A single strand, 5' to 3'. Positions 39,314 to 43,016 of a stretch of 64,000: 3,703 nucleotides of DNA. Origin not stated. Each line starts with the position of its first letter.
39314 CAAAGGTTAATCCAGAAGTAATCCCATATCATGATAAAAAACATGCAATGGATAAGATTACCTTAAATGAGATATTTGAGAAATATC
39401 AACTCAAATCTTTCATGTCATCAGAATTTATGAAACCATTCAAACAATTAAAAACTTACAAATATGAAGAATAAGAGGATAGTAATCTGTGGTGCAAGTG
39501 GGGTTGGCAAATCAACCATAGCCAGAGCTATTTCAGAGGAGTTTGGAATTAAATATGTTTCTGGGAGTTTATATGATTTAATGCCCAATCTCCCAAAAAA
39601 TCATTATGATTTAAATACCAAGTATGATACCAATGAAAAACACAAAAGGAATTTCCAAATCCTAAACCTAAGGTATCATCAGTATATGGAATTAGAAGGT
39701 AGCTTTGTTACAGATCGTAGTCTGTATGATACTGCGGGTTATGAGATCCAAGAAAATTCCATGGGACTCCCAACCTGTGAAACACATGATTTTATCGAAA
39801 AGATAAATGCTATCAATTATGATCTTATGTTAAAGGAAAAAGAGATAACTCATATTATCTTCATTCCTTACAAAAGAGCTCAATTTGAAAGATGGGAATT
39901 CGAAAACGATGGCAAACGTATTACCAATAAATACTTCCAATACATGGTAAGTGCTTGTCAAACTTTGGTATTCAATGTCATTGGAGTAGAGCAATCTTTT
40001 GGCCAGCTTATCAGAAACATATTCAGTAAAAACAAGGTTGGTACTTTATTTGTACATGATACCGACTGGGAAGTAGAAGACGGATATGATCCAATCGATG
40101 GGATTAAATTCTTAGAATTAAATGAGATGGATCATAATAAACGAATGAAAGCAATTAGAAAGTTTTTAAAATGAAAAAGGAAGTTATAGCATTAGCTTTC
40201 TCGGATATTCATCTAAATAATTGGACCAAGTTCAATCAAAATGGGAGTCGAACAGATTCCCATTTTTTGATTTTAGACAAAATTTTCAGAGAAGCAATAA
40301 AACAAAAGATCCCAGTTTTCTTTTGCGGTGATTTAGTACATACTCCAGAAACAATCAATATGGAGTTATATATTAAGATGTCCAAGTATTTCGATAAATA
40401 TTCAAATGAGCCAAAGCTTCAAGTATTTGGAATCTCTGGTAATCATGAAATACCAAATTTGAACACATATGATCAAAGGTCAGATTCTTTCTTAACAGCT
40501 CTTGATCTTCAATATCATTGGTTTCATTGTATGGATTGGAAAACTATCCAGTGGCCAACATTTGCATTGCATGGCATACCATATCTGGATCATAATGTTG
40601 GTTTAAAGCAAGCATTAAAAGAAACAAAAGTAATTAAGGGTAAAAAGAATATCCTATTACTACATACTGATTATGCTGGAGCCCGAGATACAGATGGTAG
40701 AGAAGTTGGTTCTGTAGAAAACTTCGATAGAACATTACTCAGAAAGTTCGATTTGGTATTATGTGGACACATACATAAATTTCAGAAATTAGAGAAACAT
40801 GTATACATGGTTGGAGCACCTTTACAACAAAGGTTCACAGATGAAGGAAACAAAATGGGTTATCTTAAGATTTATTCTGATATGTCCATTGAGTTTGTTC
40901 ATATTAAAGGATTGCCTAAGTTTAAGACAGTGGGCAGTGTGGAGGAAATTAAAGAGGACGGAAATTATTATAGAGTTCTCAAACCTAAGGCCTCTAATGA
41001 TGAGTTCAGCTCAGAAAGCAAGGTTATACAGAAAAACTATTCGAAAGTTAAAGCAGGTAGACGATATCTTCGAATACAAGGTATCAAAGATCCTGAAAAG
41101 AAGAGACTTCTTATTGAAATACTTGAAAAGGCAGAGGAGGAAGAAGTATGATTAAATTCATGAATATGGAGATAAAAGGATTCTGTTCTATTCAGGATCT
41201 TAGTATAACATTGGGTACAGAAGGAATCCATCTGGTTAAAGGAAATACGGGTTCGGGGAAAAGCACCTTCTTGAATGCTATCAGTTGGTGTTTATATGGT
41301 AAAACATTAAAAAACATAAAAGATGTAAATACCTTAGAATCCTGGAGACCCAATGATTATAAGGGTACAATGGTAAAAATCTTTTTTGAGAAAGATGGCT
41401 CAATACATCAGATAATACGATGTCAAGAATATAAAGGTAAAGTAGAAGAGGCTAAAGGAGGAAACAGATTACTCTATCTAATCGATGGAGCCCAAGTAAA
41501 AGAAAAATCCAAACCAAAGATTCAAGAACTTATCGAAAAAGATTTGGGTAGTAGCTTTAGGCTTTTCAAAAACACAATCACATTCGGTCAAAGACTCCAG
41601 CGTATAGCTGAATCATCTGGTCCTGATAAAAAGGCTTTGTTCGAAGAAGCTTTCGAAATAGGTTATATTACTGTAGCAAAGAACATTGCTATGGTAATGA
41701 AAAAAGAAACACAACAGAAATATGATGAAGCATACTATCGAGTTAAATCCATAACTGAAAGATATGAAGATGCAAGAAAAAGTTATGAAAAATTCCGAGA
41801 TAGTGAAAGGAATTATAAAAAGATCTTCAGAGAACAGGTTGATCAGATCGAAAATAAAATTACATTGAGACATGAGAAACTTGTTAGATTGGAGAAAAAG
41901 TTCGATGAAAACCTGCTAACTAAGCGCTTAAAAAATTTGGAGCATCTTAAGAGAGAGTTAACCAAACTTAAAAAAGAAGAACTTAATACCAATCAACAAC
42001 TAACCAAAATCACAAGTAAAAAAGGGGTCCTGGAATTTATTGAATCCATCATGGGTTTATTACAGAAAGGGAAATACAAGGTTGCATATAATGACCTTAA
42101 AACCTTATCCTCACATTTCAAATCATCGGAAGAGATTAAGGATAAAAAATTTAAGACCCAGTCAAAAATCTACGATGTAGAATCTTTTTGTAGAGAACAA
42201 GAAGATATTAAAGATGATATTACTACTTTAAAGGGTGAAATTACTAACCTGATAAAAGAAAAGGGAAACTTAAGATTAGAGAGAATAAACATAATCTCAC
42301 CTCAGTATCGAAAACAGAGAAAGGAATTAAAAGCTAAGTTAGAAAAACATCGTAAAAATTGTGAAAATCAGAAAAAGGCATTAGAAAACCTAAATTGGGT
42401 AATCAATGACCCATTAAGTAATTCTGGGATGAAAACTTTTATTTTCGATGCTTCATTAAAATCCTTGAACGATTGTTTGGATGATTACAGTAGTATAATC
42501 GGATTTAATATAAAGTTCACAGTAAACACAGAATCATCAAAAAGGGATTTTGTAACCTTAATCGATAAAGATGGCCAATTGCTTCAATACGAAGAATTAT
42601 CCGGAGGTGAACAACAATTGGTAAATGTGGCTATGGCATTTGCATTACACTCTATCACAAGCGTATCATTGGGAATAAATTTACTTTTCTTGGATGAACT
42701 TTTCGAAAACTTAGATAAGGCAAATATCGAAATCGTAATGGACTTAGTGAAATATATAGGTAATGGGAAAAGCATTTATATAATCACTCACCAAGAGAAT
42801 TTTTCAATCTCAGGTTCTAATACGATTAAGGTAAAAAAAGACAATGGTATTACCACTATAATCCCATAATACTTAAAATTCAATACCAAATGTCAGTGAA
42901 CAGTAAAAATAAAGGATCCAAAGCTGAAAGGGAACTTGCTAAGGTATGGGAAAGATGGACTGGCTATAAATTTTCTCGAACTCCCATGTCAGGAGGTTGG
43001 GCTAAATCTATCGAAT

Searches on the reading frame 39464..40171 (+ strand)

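Call 33: search_protein_families(library=phrogs, proteins=[window:39464-40171:+], max_evalue=0.00001)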
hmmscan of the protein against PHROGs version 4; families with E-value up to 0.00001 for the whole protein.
window:39464-40171:+ (236 aa): 2 families
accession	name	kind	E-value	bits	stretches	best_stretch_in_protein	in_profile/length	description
phrog_2107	-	other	8.8e-08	33.1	1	2-154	2-149/201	thymidylate kinase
phrog_1815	-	other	9.1e-06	27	0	2-32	2-32/197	guanylate kinase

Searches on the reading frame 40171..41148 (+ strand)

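Call 33: search_protein_families(library=phrogs, proteins=[window:40171-41148:+], max_evalue=0.00001)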
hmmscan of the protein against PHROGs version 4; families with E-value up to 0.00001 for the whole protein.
window:40171-41148:+ (326 aa): 1 family
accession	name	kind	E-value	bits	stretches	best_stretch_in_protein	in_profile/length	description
phrog_100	-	DNA, RNA and nucleotide metabolism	2.5e-27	96.7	1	8-290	32-310/989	SbcD-like subunit of palindrome specific endonuclease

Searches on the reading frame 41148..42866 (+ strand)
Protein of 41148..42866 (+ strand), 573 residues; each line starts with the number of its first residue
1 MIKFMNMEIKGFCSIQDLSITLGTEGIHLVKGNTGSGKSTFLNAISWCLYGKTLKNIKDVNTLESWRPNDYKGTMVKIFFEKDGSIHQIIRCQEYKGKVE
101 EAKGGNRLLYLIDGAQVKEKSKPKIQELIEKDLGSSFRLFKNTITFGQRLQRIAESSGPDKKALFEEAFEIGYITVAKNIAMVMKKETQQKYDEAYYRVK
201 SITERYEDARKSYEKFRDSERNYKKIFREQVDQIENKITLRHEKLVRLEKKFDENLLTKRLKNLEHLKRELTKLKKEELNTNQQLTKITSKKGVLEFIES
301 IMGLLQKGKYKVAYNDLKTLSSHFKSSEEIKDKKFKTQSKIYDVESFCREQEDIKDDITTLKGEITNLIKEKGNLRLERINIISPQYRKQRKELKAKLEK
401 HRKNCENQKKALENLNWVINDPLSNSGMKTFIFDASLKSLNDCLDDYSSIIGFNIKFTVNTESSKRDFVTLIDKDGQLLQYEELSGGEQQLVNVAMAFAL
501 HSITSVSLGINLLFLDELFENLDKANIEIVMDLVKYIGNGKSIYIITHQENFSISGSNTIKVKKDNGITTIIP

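Call 33: search_protein_families(library=phrogs, proteins=[window:41148-42866:+], max_evalue=0.00001)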
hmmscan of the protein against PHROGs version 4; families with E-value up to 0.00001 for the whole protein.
window:41148-42866:+ (573 aa): 5 families
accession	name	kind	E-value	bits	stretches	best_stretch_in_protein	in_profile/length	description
phrog_77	-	DNA, RNA and nucleotide metabolism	1e-64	220.6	2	329-572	706-953/967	SbcC-like subunit of palindrome specific endonuclease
phrog_19980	-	unknown function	1.4e-11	44.4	1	25-424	27-451/1068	-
phrog_21388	-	DNA, RNA and nucleotide metabolism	2.6e-11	44.7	1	1-98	1-104/126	exonuclease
phrog_293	-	moron, auxiliary metabolic gene and host takeover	3.2e-08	33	1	481-552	266-331/1058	ABC transporter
phrog_1499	-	unknown function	2e-06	28.3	0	1-420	2-334/427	-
